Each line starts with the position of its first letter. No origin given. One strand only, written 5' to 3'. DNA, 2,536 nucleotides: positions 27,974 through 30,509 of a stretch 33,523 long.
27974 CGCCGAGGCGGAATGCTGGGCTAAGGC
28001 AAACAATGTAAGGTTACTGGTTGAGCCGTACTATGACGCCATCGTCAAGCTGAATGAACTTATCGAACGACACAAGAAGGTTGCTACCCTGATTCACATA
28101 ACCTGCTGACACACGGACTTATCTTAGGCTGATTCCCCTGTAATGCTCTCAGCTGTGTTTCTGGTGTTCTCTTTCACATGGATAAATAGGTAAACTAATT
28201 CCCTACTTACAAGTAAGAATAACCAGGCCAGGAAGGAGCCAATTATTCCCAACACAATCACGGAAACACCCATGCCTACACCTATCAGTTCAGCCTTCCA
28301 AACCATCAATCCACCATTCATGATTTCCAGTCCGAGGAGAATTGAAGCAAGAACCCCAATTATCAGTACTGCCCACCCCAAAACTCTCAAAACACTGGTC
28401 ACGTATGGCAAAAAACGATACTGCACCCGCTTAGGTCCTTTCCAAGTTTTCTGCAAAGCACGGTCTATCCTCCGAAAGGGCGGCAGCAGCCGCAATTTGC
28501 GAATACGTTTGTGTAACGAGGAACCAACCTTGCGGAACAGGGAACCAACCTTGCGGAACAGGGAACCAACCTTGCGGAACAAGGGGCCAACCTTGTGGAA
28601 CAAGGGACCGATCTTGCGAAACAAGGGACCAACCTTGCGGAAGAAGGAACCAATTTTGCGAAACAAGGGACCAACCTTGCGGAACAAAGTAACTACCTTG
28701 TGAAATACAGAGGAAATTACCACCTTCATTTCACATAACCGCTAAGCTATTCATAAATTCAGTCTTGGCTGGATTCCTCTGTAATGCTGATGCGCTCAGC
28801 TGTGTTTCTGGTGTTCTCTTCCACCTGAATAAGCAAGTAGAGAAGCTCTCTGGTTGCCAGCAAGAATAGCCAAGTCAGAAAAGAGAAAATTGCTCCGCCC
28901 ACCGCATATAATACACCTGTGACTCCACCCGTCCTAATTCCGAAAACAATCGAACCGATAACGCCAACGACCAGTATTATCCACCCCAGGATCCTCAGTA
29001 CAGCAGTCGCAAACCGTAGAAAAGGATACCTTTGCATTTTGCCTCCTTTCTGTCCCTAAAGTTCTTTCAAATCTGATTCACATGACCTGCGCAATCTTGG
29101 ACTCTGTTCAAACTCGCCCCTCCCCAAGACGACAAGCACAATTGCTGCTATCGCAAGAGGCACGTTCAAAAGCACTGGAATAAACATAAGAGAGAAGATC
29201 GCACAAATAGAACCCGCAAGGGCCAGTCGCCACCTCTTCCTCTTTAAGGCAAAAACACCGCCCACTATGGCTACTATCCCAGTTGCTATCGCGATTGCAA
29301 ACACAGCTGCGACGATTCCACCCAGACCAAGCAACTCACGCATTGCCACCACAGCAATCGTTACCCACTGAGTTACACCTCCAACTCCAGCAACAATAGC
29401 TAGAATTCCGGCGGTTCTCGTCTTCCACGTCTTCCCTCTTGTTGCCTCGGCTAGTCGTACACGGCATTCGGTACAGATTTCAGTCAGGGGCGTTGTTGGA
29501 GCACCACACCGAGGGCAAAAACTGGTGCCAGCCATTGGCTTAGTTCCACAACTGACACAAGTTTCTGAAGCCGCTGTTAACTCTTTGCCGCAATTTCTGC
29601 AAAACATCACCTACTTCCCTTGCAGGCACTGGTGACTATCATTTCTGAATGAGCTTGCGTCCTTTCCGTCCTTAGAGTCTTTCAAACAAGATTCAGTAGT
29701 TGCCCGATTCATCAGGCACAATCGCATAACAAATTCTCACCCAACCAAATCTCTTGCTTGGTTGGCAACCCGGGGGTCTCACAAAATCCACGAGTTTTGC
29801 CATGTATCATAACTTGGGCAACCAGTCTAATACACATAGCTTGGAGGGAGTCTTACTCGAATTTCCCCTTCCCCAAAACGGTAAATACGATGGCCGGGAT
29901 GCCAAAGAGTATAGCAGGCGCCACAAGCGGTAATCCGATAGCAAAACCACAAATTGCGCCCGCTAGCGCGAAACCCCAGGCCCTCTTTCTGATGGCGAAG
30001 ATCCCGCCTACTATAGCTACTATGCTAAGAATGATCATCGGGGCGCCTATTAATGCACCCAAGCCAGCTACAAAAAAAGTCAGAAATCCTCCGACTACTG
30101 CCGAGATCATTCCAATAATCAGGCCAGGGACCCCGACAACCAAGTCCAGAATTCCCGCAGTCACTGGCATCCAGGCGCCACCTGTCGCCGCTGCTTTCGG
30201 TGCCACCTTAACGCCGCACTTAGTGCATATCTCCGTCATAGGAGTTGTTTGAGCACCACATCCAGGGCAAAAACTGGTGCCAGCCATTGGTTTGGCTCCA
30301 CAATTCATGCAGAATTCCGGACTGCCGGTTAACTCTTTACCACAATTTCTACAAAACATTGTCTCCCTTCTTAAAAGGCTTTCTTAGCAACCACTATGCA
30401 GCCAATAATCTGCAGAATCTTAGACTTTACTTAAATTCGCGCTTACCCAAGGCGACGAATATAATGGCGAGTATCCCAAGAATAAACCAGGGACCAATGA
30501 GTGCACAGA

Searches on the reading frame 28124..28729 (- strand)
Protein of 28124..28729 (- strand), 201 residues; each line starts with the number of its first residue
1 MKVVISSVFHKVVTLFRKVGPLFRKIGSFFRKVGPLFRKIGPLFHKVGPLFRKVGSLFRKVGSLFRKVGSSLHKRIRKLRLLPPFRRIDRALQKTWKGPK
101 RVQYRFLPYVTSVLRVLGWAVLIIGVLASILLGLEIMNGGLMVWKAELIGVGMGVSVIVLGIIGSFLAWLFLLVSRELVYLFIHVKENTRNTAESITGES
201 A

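Call 65: search_protein_families(library=pfam, proteins=[window:28124-28729:-], max_evalue=0.001)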
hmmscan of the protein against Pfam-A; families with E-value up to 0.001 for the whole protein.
window:28124-28729:- (201 aa): 1 family
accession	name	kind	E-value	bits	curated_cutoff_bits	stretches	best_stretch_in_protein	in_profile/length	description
PF08103.16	Antimicrobial_8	-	8e-06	26.1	21.4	0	61-70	2-11/17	Uperin family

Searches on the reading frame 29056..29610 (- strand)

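Call 65: search_protein_families(library=pfam, proteins=[window:29056-29610:-], max_evalue=0.001)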
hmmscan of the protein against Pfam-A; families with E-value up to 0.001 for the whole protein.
window:29056-29610:- (184 aa): 5 families
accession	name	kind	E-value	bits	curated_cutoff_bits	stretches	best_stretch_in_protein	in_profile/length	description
PF07690.21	MFS_1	-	2.9e-07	30.2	33.4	1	62-163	206-307/347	Major Facilitator Superfamily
PF12773.13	DZR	-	3.9e-07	30.6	27.3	1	4-49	1-44/45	Double zinc ribbon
PF13240.11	Zn_Ribbon_1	-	5.9e-06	26.3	25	1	3-24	1-22/23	zinc-ribbon domain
PF13248.11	Zn_ribbon_3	-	0.00013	21.8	27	0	17-38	4-25/26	zinc-ribbon domain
PF18912.6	DZR_2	-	0.00083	19.6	27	0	4-50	10-56/56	Double zinc ribbon domain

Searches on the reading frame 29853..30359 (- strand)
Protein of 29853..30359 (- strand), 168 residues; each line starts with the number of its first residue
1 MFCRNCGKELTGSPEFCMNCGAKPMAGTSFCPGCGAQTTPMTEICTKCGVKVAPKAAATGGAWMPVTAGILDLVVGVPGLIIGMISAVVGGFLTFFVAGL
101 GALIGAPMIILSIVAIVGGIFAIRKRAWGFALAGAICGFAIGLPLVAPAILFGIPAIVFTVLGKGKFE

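Call 65: search_protein_families(library=pfam, proteins=[window:29853-30359:-], max_evalue=0.001)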
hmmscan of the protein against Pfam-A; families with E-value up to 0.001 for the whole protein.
window:29853-30359:- (168 aa): 3 families
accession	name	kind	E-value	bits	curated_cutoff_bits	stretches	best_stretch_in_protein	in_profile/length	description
PF13240.11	Zn_Ribbon_1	-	5.5e-08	32.8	25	1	2-23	1-22/23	zinc-ribbon domain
PF12773.13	DZR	-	1.4e-07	32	27.3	1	2-35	14-45/45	Double zinc ribbon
PF18912.6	DZR_2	-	0.0004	20.6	27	1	14-53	7-47/56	Double zinc ribbon domain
